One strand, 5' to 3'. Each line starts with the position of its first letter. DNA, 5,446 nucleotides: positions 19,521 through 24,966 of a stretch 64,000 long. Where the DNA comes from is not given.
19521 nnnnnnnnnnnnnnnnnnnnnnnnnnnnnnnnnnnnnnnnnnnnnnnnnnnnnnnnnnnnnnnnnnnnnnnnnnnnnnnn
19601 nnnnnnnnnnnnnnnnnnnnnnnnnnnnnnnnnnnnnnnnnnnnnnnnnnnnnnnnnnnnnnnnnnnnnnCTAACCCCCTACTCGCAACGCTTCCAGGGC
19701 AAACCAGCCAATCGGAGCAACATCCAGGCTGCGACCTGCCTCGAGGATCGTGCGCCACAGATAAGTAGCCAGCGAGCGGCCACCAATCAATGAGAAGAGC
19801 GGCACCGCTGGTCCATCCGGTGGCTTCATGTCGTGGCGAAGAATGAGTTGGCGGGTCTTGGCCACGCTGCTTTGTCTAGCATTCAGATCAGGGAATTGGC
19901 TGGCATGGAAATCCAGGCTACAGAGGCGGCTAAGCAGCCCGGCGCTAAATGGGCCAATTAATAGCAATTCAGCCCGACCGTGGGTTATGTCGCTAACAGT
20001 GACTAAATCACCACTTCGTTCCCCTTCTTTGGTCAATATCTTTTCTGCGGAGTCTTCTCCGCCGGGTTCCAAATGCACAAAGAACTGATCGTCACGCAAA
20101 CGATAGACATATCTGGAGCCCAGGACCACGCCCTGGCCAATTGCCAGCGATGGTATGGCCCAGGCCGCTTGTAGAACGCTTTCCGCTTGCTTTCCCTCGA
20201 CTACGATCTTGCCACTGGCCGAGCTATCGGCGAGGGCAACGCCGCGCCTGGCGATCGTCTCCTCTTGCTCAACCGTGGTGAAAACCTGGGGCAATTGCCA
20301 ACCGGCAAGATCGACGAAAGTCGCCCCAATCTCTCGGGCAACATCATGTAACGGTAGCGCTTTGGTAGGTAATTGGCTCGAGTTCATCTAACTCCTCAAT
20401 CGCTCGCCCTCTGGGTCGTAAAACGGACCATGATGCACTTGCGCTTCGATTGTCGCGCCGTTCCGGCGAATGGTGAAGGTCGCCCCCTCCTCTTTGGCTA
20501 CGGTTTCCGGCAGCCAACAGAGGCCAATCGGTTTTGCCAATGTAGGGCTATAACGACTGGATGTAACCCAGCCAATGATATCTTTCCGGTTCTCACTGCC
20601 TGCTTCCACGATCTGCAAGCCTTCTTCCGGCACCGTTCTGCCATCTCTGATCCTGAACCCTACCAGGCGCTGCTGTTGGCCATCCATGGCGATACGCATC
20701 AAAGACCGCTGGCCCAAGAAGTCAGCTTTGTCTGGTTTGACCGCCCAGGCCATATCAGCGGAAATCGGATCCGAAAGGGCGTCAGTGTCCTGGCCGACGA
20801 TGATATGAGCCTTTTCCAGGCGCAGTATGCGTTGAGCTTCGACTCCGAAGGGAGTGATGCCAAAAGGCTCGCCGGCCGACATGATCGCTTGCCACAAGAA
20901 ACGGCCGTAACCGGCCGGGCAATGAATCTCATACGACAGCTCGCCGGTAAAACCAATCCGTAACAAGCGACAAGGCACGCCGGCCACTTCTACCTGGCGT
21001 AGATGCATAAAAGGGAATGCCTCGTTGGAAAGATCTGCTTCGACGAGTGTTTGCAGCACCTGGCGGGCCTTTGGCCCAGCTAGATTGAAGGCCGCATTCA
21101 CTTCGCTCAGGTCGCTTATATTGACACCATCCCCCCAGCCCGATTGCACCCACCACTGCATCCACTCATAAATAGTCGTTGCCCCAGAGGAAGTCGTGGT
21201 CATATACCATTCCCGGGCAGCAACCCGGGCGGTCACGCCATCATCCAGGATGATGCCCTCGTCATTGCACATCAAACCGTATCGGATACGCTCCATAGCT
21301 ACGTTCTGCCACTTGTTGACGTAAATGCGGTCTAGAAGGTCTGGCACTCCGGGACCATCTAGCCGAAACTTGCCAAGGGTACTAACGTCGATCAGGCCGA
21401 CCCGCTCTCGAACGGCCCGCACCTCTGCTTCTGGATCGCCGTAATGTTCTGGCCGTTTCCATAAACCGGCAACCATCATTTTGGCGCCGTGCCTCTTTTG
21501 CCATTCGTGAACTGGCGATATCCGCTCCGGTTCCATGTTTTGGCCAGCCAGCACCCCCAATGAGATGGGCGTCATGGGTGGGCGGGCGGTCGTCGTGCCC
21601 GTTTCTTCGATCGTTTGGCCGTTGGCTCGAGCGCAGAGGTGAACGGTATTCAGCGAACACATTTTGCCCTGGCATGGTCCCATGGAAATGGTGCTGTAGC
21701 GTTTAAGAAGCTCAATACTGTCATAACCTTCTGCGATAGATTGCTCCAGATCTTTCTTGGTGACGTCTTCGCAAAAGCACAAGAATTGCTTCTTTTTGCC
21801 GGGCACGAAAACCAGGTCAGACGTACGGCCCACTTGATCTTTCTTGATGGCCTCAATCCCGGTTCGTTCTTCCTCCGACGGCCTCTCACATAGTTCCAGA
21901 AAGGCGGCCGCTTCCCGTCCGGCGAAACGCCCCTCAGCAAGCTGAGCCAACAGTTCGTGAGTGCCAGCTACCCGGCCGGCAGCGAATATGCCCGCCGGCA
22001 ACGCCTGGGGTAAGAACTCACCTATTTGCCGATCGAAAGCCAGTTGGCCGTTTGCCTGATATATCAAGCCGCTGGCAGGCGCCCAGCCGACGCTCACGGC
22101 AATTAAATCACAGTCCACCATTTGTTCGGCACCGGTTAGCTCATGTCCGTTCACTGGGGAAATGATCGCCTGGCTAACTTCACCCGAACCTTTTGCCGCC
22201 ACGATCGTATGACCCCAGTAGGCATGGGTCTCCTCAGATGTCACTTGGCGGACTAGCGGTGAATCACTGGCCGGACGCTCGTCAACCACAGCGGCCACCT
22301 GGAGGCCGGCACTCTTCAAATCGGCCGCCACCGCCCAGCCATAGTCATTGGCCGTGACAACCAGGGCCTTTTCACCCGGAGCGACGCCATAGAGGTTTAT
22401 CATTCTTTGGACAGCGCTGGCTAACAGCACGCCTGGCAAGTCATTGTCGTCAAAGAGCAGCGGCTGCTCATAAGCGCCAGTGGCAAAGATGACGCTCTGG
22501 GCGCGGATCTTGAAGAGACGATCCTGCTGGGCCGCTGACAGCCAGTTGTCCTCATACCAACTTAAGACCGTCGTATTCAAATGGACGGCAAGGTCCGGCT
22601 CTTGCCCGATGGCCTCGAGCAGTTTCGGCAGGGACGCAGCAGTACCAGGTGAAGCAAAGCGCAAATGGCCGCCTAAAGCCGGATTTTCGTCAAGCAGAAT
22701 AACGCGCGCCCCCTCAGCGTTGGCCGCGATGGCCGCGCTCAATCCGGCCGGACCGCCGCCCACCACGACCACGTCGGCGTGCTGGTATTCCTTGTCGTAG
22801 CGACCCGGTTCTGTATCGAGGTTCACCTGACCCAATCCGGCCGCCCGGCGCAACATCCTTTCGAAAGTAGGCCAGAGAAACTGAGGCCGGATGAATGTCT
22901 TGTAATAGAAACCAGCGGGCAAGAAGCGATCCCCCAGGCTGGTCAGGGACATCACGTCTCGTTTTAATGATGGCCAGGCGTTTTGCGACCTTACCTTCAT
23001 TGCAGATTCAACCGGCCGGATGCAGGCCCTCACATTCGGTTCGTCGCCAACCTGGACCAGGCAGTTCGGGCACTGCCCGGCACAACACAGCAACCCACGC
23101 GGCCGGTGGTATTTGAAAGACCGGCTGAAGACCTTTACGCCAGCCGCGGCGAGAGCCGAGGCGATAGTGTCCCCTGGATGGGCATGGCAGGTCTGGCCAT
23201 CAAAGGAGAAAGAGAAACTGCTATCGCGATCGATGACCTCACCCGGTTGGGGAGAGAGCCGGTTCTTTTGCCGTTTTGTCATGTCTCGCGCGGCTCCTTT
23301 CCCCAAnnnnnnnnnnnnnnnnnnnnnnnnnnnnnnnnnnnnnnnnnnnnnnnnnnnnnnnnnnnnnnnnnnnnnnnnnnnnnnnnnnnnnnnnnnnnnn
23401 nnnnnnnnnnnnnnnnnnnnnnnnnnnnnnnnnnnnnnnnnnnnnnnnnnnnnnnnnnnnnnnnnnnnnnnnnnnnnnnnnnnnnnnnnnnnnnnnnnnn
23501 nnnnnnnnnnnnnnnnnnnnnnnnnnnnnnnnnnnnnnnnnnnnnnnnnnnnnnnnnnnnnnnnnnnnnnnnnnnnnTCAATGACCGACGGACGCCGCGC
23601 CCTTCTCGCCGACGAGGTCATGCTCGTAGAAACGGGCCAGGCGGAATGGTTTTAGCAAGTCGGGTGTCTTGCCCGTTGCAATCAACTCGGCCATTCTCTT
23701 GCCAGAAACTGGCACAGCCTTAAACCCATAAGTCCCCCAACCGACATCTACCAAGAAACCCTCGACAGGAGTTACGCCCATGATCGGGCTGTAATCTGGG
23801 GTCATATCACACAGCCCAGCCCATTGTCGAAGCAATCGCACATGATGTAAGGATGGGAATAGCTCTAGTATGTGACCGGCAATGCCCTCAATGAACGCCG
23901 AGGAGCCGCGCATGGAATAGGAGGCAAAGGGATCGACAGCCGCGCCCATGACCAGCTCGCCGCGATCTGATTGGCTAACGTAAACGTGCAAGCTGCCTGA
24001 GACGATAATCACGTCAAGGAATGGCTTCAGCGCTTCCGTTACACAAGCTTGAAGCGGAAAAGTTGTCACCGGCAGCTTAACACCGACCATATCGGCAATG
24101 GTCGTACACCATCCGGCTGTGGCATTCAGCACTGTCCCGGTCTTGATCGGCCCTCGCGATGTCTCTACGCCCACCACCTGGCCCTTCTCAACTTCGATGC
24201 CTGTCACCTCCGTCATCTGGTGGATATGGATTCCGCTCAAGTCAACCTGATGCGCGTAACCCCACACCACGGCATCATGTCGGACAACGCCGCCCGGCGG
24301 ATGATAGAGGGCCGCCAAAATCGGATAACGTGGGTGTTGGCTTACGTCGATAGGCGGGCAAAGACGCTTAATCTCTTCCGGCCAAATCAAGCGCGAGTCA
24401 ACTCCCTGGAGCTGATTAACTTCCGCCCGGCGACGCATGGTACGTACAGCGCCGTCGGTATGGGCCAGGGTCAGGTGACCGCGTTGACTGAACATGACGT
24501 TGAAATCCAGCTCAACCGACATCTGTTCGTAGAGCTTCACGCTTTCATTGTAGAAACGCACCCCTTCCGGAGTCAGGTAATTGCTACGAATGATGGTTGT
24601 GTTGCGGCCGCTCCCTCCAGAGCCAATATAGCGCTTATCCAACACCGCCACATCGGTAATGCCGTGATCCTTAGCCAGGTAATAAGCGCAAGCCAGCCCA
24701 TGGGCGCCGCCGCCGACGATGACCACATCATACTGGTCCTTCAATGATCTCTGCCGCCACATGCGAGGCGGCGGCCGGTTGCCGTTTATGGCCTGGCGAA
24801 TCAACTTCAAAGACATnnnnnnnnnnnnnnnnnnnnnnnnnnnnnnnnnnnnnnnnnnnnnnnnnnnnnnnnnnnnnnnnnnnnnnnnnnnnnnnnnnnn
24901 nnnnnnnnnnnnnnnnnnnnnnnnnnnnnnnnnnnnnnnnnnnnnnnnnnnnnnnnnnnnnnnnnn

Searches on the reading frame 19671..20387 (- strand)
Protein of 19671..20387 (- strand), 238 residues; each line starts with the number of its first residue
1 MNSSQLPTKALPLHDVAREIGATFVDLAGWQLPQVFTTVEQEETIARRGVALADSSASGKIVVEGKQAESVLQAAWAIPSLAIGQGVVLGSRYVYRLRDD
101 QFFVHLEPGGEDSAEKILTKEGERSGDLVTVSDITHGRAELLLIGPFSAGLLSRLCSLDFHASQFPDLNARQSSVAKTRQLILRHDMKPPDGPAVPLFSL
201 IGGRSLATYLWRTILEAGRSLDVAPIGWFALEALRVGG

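Call 66: search_protein_families(library=pfam, proteins=[window:19671-20387:-], max_evalue=0.00001)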
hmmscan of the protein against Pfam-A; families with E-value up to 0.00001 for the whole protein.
window:19671-20387:- (238 aa): 1 family
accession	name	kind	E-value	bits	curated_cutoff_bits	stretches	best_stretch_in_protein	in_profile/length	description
PF01571.26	GCV_T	-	5.5e-27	95.1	25.6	1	13-236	1-230/255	Aminomethyltransferase folate-binding domain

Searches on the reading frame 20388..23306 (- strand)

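Call 66: search_protein_families(library=pfam, proteins=[window:20388-23306:-], max_evalue=0.00001)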
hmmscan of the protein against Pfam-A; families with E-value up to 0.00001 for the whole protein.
window:20388-23306:- (972 aa): 13 families
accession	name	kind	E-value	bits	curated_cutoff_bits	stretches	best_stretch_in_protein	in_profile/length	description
PF01571.26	GCV_T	-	8.3e-73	245.2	25.6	1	599-855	1-255/255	Aminomethyltransferase folate-binding domain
PF13510.11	Fer2_4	-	4.1e-31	107.3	22.8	1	31-109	4-81/82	2Fe-2S iron-sulfur cluster binding domain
PF17806.6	SO_alpha_A3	-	5.3e-29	100.8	23.1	1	504-588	1-86/87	Sarcosine oxidase A3 domain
PF08669.17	GCV_T_C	-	1.1e-17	64.1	25.9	1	880-964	2-80/80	Glycine cleavage T-protein C-terminal barrel domain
PF07992.20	Pyr_redox_2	-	1.5e-15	57.8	26.1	1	178-450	2-280/291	Pyridine nucleotide-disulphide oxidoreductase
PF00890.30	FAD_binding_2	-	4e-14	53.1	20.4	1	178-252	1-75/414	FAD binding domain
PF12831.13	FAD_oxidored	-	2.4e-10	40.7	27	1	178-215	1-38/416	FAD dependent oxidoreductase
PF13738.12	Pyr_redox_3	-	1.2e-09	38.3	30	0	231-412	88-271/305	Pyridine nucleotide-disulphide oxidoreductase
PF03486.20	HI0933_like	-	7.3e-09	35.9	50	1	178-221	2-45/244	HI0933-like protein Rossmann domain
PF01266.30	DAO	-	8.9e-07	29.2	27.9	0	178-213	1-36/353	FAD dependent oxidoreductase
PF01134.28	GIDA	-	1.2e-06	28.3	22.1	0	178-208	1-31/391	Glucose inhibited division protein A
PF13450.12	NAD_binding_8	-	2.9e-06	27.9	21.9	1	181-216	1-36/68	NAD(P)-binding Rossmann-like domain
PF04324.20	Fer2_BFD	-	8.3e-06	26.5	26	0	510-551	3-41/50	BFD-like [2Fe-2S] binding domain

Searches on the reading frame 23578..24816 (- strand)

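Call 8: search_protein_families(library=pfam, proteins=[window:23578-24816:-])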
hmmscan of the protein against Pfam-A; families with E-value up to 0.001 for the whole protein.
window:23578-24816:- (412 aa): 7 families
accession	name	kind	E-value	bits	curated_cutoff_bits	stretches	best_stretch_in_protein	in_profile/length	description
PF01266.30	DAO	-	7.3e-67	226.8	27.9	1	30-378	1-353/353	FAD dependent oxidoreductase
PF01946.23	Thi4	-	2.1e-06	27.6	26.2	1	29-70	18-58/235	Thi4 family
PF13738.12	Pyr_redox_3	-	2.1e-06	27.6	30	0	32-65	1-33/305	Pyridine nucleotide-disulphide oxidoreductase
PF13450.12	NAD_binding_8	-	2.6e-06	28.1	21.9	1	33-64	1-30/68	NAD(P)-binding Rossmann-like domain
PF03486.20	HI0933_like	-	8.2e-05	22.6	50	0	30-62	2-32/244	HI0933-like protein Rossmann domain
PF00890.30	FAD_binding_2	-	9.4e-05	22.2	20.4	0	30-62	1-31/414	FAD binding domain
PF07992.20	Pyr_redox_2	-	0.00084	19.3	26.1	0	29-60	1-30/291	Pyridine nucleotide-disulphide oxidoreductase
